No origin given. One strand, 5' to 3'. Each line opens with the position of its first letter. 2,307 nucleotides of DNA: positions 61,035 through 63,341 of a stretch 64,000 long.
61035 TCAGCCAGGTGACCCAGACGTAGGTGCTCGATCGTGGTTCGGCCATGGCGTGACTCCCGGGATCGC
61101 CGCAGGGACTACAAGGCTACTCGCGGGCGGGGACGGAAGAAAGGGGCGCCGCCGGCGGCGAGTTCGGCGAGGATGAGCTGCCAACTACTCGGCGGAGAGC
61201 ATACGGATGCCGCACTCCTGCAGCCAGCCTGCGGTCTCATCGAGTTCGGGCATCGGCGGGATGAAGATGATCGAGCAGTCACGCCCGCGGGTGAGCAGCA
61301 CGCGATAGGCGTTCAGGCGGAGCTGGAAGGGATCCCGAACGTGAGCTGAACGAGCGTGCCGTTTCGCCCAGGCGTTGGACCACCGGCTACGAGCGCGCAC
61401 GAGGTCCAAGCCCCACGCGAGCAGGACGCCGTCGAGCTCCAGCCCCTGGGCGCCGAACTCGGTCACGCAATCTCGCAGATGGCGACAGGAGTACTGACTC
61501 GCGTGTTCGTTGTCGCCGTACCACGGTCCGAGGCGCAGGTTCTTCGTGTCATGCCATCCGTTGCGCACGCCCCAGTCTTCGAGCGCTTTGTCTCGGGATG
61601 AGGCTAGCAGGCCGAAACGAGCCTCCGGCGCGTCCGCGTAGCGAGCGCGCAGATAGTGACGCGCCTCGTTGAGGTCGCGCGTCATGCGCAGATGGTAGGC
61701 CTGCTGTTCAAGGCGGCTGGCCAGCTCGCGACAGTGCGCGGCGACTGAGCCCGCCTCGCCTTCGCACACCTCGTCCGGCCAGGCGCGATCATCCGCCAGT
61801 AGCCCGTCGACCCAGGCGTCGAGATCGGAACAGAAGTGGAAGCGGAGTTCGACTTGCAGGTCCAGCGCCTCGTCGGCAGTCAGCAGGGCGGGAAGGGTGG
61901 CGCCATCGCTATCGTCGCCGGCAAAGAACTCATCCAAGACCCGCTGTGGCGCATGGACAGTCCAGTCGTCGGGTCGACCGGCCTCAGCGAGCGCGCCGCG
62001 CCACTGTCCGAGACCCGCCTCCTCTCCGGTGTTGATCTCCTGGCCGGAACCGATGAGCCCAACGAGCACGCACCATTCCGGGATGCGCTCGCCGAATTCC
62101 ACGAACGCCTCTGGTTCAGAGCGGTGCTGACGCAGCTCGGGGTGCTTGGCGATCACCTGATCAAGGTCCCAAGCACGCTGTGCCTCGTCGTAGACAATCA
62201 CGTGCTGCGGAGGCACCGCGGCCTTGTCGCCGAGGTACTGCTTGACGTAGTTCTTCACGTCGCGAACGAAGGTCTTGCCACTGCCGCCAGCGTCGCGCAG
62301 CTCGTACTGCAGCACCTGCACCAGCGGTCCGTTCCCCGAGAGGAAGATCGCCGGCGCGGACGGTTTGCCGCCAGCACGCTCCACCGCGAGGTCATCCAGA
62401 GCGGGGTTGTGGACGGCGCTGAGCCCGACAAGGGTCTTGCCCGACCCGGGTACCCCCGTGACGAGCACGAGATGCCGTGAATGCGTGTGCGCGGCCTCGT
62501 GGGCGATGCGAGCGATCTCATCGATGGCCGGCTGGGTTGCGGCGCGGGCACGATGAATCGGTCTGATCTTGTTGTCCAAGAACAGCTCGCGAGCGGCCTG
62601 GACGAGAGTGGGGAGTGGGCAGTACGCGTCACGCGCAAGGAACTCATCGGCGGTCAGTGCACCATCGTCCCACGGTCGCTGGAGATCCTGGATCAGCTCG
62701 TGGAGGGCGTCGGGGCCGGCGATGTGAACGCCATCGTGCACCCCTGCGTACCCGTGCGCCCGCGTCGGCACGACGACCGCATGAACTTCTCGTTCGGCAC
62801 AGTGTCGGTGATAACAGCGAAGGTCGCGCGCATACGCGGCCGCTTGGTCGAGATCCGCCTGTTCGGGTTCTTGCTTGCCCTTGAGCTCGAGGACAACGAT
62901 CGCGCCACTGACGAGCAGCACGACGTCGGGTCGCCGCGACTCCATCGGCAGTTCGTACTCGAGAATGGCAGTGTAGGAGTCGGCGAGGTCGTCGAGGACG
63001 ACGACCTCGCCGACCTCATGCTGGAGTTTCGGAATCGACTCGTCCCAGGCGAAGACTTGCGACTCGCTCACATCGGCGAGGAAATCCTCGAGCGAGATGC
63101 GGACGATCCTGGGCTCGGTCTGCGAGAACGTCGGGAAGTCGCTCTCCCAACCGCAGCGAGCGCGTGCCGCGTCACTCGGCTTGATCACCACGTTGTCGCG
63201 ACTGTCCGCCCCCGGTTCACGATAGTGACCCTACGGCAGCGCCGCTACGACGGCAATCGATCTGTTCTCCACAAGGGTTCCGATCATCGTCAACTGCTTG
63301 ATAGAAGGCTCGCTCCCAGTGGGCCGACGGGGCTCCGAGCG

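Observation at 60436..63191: DUF2075 nuclease-helicase plus Cas4-like Fe-S nuclease: candidate anti-phage system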

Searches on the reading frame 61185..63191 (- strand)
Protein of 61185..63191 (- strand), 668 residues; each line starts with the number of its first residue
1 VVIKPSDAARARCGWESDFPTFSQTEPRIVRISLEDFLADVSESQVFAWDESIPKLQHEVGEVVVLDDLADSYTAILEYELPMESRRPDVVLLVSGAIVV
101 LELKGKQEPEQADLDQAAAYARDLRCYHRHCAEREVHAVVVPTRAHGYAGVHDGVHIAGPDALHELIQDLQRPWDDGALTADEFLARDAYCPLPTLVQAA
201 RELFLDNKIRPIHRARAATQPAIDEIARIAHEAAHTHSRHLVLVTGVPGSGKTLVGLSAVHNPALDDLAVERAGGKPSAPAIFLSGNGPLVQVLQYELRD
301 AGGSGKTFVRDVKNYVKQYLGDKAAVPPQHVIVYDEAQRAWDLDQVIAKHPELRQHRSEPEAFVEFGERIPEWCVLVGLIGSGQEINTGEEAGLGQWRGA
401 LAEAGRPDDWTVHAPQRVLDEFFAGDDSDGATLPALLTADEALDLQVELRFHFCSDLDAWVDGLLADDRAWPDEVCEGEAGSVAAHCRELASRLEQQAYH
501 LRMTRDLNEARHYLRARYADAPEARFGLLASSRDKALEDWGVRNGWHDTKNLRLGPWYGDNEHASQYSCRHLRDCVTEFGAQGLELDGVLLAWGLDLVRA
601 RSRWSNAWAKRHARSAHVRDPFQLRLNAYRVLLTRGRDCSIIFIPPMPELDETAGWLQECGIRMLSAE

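Call 3: search_protein_families(library=pfam, proteins=[window:61185-63191:-], max_evalue=0.01)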
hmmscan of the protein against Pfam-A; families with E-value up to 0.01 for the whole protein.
window:61185-63191:- (668 aa): 3 families
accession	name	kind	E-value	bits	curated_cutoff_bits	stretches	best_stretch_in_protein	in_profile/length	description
PF09848.15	SLFN-g3_helicase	-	1.1e-53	183.2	24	1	239-645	1-353/354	Schlafen group 3, DNA/RNA helicase domain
PF13401.12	AAA_22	-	0.00092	20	27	1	238-340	4-96/130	AAA domain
PF13191.12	AAA_16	-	0.0047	17.9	32.6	1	225-278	11-63/167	AAA ATPase domain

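Call 4: search_protein_families(library=padloc, proteins=[window:61185-63191:-], max_evalue=0.01)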
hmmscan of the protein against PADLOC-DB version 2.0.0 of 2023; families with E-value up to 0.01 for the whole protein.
window:61185-63191:- (668 aa): 1 family
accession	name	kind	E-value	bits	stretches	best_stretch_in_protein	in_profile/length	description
PDLC05014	PDC-S41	-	3e-118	393.9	1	17-654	8-633/657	-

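Call 8: find_related_loci(query=window:61185-63191:-, collection=genome_contigs, flank=6000)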
Query window:61185-63191:- (668 aa) in genome_contigs; peptide patterns used: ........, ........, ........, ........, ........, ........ (x = any residue, [..] = any of these).
140 stretches matched a pattern; 21 encode a relative of the query (tblastn E <= 1e-3); 21 distinct loci.
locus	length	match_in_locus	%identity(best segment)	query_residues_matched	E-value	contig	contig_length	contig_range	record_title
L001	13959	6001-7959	85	10-662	0e+0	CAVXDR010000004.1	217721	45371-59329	MAG: uncultured Actinomycetes bacterium isolate MFD02138.bin.2.13 genome assembly, contig: contig_24379, whole genome sh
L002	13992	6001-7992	84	1-665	0e+0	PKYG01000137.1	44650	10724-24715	MAG: Actinomycetota bacterium isolate palsa_647 73.20120500_P19.4_contig_508, whole genome shotgun sequence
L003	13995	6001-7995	81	2-667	0e+0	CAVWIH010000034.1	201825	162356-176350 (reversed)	MAG: uncultured Actinomycetes bacterium isolate MFD02138.bin.2.32 genome assembly, contig: contig_46711, whole genome sh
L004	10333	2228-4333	71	9-665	0e+0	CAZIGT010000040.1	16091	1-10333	MAG TPA_asm: uncultured Thermoleophilia bacterium isolate SRP167436_co1_25 genome assembly, contig: NODE_5827_length_160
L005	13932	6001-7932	75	2-666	0e+0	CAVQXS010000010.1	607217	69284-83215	MAG: uncultured Thermoleophilia bacterium isolate MFD05942.bin.2.81 genome assembly, contig: contig_4561, whole genome s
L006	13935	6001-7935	75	2-667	0e+0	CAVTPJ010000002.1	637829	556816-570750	MAG: uncultured Thermoleophilia bacterium isolate MFD00905.bin.2.53 genome assembly, contig: contig_1962, whole genome s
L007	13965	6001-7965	72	1-665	0e+0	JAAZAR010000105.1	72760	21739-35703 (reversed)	MAG: Actinomycetota bacterium isolate AS06rmzACSIP_445 80402_AS06, whole genome shotgun sequence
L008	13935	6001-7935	74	1-666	0e+0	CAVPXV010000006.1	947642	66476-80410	MAG: uncultured Thermoleophilia bacterium isolate MFD01872.bin.1.273 genome assembly, contig: contig_38274, whole genome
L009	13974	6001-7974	73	7-665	0e+0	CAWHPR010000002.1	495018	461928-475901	MAG: uncultured Thermoleophilia bacterium isolate MFD04716.bin.3.19 genome assembly, contig: contig_14947, whole genome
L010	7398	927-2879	72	6-667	0e+0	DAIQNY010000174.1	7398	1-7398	MAG TPA_asm: Actinomycetota bacterium isolate CTOTU7608 NODE_15628_length_7398_cov_6.417541, whole genome shotgun sequen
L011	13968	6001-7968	71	1-666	0e+0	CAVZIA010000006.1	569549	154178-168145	MAG: uncultured Thermoleophilia bacterium isolate MFD02416.bin.2.102 genome assembly, contig: contig_18861, whole genome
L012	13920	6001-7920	73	7-666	0e+0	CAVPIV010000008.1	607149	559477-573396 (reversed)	MAG: uncultured Thermoleophilia bacterium isolate MFD00032.bin.1.63 genome assembly, contig: contig_88363, whole genome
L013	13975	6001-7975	75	7-665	0e+0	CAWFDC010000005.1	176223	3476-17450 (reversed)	MAG: uncultured Thermoleophilia bacterium isolate MFD04716.bin.2.196 genome assembly, contig: contig_38819, whole genome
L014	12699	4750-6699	72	6-665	0e+0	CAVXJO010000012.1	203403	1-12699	MAG: uncultured Thermoleophilia bacterium isolate MFD05684.bin.1.282 genome assembly, contig: contig_69403, whole genome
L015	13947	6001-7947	71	7-665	0e+0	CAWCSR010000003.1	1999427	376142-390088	MAG: uncultured Thermoleophilia bacterium isolate MFD04428.bin.2.40 genome assembly, contig: contig_23250, whole genome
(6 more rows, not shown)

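Call 31: search_solved_structures(query=window:61185-63191:-, max_evalue=0.01, show_alignments=1)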
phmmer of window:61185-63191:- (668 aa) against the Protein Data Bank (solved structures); distinct sequences matched with E-value up to 0.01: 0.

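Call 39: search_protein_families(library=padloc, proteins=[window:61185-63191:-], max_evalue=10)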
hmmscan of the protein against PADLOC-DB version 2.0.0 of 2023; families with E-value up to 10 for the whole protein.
window:61185-63191:- (668 aa): 3 families
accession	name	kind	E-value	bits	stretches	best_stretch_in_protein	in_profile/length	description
PDLC05014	PDC-S41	-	3e-118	393.9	1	17-654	8-633/657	-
PDLC01250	Cas4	-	0.012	13.9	1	86-124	64-101/168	"CAS-I,CAS-II,CAS-III,CAS-IV,CAS-V,CAS-VI; acquisition_associated"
PDLC00944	Cas4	-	0.058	11.6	1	75-122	52-107/177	Cas4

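Call 40: search_protein_families(library=ncbifam, proteins=[window:61185-63191:-], max_evalue=0.1)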
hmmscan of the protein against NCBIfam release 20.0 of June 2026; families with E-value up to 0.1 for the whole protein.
window:61185-63191:- (668 aa): 2 families
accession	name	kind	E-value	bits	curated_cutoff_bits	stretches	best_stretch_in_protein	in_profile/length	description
NF006743.0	PRK09270.1-2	equivalog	0.077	12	227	0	216-255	5-44/217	nucleoside/nucleotide kinase family protein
NF006746.0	PRK09270.1-5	subfamily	0.079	11.9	250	0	222-254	4-36/210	nucleoside/nucleotide kinase family protein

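Call 49: search_protein_families(library=pfam, proteins=[L015:5986-8679:+, L011:6004-8595:+, L014:4738-6954:+, L001:3046-5910:+, L005:7960-8754:+, L005:2510-3139:-, L005:3550-4251:-], max_evalue=0.01)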
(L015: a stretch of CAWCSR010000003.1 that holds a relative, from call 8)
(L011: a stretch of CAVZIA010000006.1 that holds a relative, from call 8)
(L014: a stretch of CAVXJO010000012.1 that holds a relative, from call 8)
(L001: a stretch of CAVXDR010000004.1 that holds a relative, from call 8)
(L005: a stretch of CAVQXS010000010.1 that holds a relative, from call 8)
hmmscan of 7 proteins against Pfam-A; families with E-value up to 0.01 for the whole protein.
L015:5986-8679:+ (898 aa): 4 families
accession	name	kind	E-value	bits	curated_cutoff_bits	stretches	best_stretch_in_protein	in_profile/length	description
PF09848.15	SLFN-g3_helicase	-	1.7e-57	195.8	24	1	238-634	1-353/354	Schlafen group 3, DNA/RNA helicase domain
PF02182.23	SAD_SRA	-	2.6e-45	154.3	30.7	1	750-892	2-143/148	SAD/SRA domain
PF13191.12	AAA_16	-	0.0036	18.3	32.6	0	223-263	10-48/167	AAA ATPase domain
PF13401.12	AAA_22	-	0.0066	17.2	27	0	236-339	3-96/130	AAA domain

L011:6004-8595:+ (864 aa): 4 families
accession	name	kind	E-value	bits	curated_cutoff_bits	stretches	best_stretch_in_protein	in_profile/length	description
PF09848.15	SLFN-g3_helicase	-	3.1e-55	188.3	24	1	238-634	1-353/354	Schlafen group 3, DNA/RNA helicase domain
PF02182.23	SAD_SRA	-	2.5e-44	151.1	30.7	1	719-861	2-143/148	SAD/SRA domain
PF13191.12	AAA_16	-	0.0024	18.8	32.6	0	224-260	11-45/167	AAA ATPase domain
PF13401.12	AAA_22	-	0.0067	17.2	27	0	236-339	3-96/130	AAA domain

L014:4738-6954:+ (739 aa): 4 families
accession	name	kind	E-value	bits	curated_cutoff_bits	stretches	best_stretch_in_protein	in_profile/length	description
PF09848.15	SLFN-g3_helicase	-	9.4e-58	196.6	24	1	238-634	1-353/354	Schlafen group 3, DNA/RNA helicase domain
PF13191.12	AAA_16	-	0.0012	19.8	32.6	1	224-266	11-51/167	AAA ATPase domain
PF04313.20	HSDR_N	-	0.0048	17.2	25.1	1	81-121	122-163/198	Type I restriction enzyme R protein N terminus (HSDR_N)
PF13401.12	AAA_22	-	0.0054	17.5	27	0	236-339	3-96/130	AAA domain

L001:3046-5910:+ (954 aa): 5 families
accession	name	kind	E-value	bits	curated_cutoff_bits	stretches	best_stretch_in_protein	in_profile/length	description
PF02463.25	SMC_N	-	9.6e-12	45.2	40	1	320-394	12-89/220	RecF/RecN/SMC N terminal domain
PF13304.12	AAA_21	-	2.8e-10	41.2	27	1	851-900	249-303/304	AAA domain, putative AbiEii toxin, Type IV TA system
PF13476.12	AAA_23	-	1.5e-09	39.2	27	1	321-422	10-114/201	AAA domain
PF13175.12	AAA_15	-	3e-08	34.1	32.1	1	322-439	14-92/374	AAA ATPase domain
PF13555.12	AAA_29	-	6.8e-06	26.2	27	1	321-355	11-46/61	P-loop containing region of AAA domain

L005:7960-8754:+ (264 aa): 3 families
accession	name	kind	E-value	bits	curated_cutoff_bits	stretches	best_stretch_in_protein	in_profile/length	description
PF13310.11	Virulence_RhuM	-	1.9e-11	44.2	33.7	1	219-262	1-44/252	Virulence protein RhuM family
PF01022.26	HTH_5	-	0.0008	19.7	22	0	191-213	21-43/47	Bacterial regulatory protein, arsR family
PF12840.13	HTH_20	-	0.0089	16.4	27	0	187-212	20-45/51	Helix-turn-helix domain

L005:2510-3139:- (209 aa): 1 family
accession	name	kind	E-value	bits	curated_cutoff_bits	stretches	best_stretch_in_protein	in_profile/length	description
PF01936.24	NYN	-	2.2e-09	38.4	24.2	1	8-152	1-113/145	NYN domain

L005:3550-4251:- (233 aa): 1 family
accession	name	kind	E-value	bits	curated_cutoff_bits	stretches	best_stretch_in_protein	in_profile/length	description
PF01936.24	NYN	-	1.1e-05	26.4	24.2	1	98-200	51-139/145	NYN domain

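Call 67: search_dna_similar(query=window:61185-63191:-, collection=plasmids, mode=protein, max_evalue=1e-10, max_rows=15)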
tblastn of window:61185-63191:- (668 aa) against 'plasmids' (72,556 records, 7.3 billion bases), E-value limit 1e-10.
Records with a match: 50; places in all: 50; records where one place covers at least 80% of the query: 47.
Best place of each record, by identity: <60% 50.
By first word of the organism name: Bacillus 46; Persicobacter 2; Exiguobacterium 1; Niallia 1.
By predicted mobility (MOB-suite, as given by PLSDB): non-mobilizable 46; conjugative 3; mobilizable 1.
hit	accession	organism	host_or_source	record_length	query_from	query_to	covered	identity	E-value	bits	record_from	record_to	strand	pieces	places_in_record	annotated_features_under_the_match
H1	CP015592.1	Bacillus cereus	whole organism,garden soil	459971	3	659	98%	31.9%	5e-66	278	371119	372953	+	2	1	none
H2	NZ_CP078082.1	Bacillus tropicus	Cell culture,soil sample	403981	3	659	98%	31.7%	1e-74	269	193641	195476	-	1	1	DNA/RNA helicase domain-containing protein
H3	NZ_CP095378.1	Bacillus cereus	cell cuture,Pond silt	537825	3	659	98%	31.7%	3e-77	277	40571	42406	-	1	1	DNA/RNA helicase domain-containing protein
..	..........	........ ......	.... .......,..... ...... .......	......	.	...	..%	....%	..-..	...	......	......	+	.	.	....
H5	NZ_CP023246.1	Bacillus cereus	bacteria,pure culture,air in Laboratory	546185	14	659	97%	32.0%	7e-77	276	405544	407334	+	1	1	DNA/RNA helicase domain-containing protein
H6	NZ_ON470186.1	Bacillus thuringiensis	-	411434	3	653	97%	31.7%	2e-75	271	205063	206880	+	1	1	DNA/RNA helicase domain-containing protein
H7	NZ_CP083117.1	Bacillus thuringiensis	whole organism,Biopesticide Delfin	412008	3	653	97%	31.7%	2e-75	271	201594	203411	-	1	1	DNA/RNA helicase domain-containing protein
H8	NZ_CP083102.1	Bacillus thuringiensis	whole organism,Biopesticide DiPel DF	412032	3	653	97%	31.7%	2e-75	271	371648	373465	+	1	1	DNA/RNA helicase domain-containing protein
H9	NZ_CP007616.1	Bacillus thuringiensis serovar kurstaki str. YBT-1520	-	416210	3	653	97%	31.7%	2e-75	271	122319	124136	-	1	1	DNA/RNA helicase domain-containing protein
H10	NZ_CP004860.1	Bacillus thuringiensis serovar kurstaki str. YBT-1520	soil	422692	3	653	97%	31.7%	2e-75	271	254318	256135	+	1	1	DNA/RNA helicase domain-containing protein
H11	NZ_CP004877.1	Bacillus thuringiensis serovar kurstaki str. HD-1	soil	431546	3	653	97%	31.7%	2e-75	271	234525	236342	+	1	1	DNA/RNA helicase domain-containing protein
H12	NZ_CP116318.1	Bacillus thuringiensis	soil sample,soil sample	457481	3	653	97%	31.7%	2e-75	271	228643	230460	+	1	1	DNA/RNA helicase domain-containing protein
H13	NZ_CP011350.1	Bacillus thuringiensis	tobacco,single cell,roots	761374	3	653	97%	31.7%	2e-75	271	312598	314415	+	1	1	DNA/RNA helicase domain-containing protein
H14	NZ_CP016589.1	Bacillus thuringiensis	Mono isolate,Ginseng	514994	14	659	97%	31.9%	2e-76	275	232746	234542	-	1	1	DNA/RNA helicase domain-containing protein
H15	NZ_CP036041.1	Bacillus mycoides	cell culture,soil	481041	14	653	96%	32.2%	3e-75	271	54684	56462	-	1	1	DNA/RNA helicase domain-containing protein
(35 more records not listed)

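Call 68: get_annotated_region(hit=H3, flank=6000)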
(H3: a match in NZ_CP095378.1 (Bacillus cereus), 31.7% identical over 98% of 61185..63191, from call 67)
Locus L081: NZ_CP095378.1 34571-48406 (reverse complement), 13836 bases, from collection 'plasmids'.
description: Bacillus cereus strain SEM-15 plasmid pb1, complete sequence
organism: Bacillus cereus (NCBI taxid 1396)
taxonomy: Bacteria; Bacillota; Bacilli; Bacillales; Bacillaceae; Bacillus; Bacillus cereus
host: -; source: cell cuture,Pond silt; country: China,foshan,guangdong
typing (MOB-suite, as given by PLSDB): non-mobilizable; replicon rep_cluster_125; mating-pair formation MPF_T
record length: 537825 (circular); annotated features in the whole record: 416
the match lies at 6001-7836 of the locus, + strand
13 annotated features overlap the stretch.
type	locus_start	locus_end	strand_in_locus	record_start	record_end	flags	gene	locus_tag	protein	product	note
CDS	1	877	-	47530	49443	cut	-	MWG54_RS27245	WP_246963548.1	DNA/RNA helicase domain-containing protein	-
CDS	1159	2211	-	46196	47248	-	-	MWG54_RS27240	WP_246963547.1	HNH endonuclease domain-containing protein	-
CDS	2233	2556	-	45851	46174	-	-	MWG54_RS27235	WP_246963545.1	nucleoside triphosphate pyrophosphohydrolase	-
CDS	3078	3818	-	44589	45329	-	-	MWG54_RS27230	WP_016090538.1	hypothetical protein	-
CDS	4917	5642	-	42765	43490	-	-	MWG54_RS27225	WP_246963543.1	hypothetical protein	-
CDS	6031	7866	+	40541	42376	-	-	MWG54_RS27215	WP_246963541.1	DNA/RNA helicase domain-containing protein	-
CDS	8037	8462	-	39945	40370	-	-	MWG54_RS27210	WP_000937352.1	HD domain-containing protein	-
CDS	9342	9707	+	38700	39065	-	-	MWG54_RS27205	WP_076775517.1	hypothetical protein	-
CDS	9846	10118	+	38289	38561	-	-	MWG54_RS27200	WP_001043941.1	HU family DNA-binding protein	GO:0030261 - chromosome condensation [Evidence IEA]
CDS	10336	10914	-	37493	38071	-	-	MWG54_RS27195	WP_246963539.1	GNAT family protein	-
CDS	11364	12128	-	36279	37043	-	-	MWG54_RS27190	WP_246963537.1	MBL fold metallo-hydrolase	-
CDS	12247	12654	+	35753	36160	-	-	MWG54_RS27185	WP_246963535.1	Lrp/AsnC family transcriptional regulator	-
CDS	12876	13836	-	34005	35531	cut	-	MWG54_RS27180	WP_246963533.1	FAD dependent oxidoreductase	-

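Call 93: search_protein_families(library=padloc, proteins=[L081:6031-7866:+, L005:8905-9489:-], max_evalue=0.01)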
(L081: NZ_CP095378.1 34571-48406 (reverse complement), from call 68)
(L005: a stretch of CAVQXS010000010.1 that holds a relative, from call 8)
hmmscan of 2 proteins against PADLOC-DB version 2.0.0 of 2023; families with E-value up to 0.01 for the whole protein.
L081:6031-7866:+ (611 aa): 7 families
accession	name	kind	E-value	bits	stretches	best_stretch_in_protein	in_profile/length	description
PDLC05014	PDC-S41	-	2.3e-115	384.4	1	5-596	6-632/657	-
PDLC02350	AbiO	-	1.8e-06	25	1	220-325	183-277/468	AbiO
PDLC02372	Nhi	-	2e-06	24.8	1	220-322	187-280/470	-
PDLC00915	TRIP13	-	0.0011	16.5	1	221-264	49-91/302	TRIP13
PDLC04232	IetA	-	0.0029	15.1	1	225-263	105-143/330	-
PDLC04786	PDC-S01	-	0.0046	13.7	1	232-316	16-99/439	-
PDLC04140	mad8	-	0.0063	14.1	0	234-262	25-53/314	mads_8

L005:8905-9489:- (195 aa): 1 family
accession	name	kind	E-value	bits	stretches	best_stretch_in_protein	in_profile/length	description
PDLC04163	HEC-09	-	4.2e-31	106.2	1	3-156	3-145/203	-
